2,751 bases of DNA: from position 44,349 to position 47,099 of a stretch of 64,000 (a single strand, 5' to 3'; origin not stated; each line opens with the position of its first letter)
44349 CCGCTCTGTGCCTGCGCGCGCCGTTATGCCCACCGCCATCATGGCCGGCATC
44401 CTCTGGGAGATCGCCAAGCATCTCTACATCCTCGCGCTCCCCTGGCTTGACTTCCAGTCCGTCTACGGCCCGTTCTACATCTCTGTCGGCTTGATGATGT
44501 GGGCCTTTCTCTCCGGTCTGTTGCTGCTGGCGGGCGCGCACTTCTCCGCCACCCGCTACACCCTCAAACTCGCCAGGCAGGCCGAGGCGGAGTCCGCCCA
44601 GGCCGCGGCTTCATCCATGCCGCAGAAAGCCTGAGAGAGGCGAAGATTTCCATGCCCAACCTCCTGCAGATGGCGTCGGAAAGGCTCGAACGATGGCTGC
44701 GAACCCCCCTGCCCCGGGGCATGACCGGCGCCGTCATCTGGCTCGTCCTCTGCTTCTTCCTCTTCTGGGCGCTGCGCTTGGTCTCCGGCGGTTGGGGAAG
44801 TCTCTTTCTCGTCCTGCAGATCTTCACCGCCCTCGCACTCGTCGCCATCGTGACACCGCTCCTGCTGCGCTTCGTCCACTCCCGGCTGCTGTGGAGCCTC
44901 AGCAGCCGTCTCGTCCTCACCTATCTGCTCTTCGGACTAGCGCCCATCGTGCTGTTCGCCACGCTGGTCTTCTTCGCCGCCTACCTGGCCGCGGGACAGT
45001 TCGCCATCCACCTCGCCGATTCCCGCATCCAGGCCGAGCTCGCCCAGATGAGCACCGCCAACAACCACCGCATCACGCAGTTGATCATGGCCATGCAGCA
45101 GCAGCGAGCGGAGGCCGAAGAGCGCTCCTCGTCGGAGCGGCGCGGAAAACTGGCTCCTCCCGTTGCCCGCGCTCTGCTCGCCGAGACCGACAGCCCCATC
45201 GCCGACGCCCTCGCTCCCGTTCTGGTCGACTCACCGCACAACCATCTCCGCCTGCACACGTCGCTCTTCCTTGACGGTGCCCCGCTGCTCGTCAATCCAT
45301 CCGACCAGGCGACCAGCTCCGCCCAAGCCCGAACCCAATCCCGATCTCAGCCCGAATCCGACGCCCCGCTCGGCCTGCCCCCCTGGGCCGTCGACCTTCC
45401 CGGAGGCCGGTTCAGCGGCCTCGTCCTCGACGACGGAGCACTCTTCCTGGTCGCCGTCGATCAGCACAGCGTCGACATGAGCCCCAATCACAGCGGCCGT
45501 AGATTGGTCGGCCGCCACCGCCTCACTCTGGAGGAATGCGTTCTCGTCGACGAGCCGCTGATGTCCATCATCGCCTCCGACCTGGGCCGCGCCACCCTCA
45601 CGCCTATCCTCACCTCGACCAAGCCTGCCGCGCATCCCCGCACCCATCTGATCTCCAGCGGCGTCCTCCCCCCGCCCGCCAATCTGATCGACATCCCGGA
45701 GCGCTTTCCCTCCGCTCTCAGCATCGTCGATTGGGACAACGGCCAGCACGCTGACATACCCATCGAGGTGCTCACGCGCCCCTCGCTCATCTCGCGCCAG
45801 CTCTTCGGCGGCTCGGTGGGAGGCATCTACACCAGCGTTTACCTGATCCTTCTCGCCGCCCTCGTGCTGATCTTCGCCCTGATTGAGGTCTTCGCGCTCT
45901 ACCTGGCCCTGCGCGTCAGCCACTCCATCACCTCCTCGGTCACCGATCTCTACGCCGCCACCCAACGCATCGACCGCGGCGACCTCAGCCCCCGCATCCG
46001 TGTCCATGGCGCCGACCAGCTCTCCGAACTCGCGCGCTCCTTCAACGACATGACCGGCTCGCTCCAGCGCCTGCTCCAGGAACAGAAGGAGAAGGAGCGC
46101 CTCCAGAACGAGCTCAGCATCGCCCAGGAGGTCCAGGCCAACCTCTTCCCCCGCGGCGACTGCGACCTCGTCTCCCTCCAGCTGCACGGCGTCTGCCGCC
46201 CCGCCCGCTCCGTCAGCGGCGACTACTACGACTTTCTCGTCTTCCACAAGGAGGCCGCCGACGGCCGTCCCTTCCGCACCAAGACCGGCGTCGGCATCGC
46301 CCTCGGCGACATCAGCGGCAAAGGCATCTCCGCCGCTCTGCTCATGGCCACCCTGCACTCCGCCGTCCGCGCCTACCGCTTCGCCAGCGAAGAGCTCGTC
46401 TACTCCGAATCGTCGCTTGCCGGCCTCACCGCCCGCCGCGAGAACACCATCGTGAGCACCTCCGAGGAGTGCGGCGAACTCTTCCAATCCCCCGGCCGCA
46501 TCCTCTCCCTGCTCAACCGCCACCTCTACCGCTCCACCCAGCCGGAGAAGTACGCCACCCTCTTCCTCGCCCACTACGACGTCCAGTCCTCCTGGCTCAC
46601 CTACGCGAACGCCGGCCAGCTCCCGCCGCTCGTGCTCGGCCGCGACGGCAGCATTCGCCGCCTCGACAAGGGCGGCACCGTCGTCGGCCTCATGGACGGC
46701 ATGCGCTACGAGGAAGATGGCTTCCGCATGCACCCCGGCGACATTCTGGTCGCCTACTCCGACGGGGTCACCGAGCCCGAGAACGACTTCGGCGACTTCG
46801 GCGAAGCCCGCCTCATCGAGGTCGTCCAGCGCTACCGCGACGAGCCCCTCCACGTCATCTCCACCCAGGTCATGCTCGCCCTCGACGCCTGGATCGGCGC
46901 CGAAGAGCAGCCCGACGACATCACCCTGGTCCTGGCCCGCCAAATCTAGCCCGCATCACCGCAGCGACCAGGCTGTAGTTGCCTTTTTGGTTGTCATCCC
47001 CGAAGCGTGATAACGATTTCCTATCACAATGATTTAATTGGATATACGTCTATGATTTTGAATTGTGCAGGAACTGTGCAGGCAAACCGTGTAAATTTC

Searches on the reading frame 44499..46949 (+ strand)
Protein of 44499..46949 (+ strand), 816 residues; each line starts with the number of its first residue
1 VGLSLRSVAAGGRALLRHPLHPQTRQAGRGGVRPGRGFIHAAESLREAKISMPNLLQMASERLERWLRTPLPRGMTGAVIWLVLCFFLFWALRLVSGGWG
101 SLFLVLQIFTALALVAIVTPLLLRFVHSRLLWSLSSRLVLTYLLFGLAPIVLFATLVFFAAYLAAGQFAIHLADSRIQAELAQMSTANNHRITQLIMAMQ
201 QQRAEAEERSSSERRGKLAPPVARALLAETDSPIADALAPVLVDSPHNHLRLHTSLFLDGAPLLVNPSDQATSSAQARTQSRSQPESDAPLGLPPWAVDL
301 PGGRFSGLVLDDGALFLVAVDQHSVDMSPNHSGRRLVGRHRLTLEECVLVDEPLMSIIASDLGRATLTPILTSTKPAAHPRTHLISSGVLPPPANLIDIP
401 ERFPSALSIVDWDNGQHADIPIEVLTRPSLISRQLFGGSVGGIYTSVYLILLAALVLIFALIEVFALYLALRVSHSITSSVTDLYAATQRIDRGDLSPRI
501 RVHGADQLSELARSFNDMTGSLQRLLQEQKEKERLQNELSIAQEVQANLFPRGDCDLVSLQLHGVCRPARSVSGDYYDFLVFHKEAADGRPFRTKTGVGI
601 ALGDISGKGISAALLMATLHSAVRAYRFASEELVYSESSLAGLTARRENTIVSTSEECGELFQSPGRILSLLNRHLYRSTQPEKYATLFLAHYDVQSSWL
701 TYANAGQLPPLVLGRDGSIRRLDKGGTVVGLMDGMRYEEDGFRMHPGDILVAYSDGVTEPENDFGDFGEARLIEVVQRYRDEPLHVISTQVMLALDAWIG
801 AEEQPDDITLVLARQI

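Call 77: search_protein_families(library=pfam, proteins=[window:44499-46949:+], max_evalue=0.001)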
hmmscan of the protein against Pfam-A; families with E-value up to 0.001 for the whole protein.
window:44499-46949:+ (816 aa): 2 families
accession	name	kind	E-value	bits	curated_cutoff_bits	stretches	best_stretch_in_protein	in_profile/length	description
PF07228.17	SpoIIE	-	2.6e-40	138.9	25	1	596-814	3-190/192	Stage II sporulation protein E (SpoIIE)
PF00672.30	HAMP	-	7e-12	45.9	25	1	473-523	2-52/53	HAMP domain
